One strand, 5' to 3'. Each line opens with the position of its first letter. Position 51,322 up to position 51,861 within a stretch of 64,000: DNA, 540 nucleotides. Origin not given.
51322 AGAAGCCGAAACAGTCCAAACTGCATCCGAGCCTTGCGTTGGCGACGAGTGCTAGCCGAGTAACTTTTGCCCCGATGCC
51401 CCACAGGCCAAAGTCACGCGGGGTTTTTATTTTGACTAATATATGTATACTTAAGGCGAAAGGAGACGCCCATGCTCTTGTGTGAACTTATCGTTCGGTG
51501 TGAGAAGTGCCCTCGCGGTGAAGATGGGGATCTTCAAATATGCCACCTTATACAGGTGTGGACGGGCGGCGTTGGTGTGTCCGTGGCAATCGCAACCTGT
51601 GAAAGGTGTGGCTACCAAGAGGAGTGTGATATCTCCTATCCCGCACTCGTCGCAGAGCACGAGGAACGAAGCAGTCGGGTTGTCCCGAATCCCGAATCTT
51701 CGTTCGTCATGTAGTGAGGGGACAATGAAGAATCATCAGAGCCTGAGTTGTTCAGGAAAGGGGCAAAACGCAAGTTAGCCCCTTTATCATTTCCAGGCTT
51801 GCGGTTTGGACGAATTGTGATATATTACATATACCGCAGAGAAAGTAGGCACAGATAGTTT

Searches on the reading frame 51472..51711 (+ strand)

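Call 63: search_protein_families(library=ncbifam, max_evalue=10, proteins=[window:51472-51711:+])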
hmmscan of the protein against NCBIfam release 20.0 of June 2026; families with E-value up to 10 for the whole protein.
seq(80 aa): 1 family
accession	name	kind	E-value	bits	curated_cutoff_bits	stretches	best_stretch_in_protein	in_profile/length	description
NF001607.0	PRK00398.1-4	equivalog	0.67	9.7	89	1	4-24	6-26/53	DNA-directed RNA polymerase subunit P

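Call 64: search_protein_families(library=padloc, max_evalue=10, proteins=[window:51472-51711:+])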
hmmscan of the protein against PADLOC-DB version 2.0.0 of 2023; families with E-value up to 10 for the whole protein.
seq(80 aa): 0 families
